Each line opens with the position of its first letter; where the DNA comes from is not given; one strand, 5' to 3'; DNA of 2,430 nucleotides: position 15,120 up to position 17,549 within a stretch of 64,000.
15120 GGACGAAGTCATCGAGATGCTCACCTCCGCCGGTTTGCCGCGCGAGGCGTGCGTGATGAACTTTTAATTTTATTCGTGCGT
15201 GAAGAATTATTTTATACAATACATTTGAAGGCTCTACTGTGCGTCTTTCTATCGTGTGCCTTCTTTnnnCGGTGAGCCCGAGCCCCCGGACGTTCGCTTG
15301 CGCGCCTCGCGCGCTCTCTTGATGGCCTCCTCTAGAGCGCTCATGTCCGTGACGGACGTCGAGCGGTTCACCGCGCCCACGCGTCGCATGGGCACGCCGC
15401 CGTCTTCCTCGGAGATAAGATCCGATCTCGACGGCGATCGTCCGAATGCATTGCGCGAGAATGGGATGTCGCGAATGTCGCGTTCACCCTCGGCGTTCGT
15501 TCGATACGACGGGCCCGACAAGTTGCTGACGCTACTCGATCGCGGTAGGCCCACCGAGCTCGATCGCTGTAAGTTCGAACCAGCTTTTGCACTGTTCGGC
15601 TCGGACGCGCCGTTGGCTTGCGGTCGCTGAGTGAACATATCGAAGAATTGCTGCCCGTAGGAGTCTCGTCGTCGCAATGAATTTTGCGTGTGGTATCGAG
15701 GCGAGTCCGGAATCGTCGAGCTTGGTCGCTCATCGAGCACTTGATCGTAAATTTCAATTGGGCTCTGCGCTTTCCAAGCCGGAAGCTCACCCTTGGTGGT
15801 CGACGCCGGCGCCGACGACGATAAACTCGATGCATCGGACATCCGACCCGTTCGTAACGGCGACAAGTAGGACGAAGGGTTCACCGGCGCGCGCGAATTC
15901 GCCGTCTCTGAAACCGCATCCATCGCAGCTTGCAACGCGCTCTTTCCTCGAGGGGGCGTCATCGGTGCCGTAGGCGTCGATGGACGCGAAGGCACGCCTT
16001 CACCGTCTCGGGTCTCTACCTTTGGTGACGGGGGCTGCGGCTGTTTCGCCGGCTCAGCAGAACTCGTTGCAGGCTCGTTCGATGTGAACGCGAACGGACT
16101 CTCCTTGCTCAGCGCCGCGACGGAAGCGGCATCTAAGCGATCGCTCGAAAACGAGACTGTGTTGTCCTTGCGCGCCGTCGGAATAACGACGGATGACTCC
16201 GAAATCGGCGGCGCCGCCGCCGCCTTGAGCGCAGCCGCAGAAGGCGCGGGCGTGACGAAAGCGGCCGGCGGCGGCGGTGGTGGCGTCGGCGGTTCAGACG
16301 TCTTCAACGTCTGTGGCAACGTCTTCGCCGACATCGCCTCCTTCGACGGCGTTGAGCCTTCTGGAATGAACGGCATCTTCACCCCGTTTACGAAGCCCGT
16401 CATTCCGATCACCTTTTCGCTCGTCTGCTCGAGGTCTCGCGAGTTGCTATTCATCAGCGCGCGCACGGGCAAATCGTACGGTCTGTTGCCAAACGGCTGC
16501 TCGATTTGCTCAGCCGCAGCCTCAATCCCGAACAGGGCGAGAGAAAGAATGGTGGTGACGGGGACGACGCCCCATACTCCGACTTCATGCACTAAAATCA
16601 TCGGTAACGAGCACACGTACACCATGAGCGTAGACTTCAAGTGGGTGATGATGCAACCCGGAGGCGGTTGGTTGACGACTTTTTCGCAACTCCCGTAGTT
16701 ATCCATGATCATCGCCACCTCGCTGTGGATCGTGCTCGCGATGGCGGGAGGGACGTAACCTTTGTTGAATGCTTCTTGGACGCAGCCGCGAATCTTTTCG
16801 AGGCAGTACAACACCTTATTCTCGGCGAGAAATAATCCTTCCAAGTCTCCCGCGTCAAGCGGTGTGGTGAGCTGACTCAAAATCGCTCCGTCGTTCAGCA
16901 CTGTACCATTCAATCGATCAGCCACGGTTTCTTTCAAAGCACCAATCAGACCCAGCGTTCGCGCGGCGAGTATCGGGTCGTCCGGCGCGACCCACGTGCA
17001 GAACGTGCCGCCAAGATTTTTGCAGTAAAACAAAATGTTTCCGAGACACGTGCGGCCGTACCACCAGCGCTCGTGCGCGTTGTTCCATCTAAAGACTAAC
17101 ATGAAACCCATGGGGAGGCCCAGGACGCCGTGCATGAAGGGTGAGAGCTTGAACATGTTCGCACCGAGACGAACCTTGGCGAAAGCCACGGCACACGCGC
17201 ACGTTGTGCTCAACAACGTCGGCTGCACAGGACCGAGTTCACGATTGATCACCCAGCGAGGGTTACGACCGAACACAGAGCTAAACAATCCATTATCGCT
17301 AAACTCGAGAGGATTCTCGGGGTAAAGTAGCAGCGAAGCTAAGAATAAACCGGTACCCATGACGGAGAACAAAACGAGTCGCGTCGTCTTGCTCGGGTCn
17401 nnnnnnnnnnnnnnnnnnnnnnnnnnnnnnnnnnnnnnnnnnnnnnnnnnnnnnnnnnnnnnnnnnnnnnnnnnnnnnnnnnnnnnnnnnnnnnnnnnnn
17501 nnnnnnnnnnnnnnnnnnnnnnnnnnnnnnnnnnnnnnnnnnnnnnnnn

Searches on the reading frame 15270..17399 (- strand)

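Call 36: search_protein_families(library=pfam, proteins=[window:15270-17399:-], max_evalue=0.001)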
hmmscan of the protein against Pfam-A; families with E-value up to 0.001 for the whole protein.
window:15270-17399:- (710 aa): 1 family
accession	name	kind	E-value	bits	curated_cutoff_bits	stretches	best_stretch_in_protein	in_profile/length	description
PF25539.1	Bestrophin_2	-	3.4e-45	155.2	27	1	59-323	26-286/288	Bacterial/Fungal Bestrophin protein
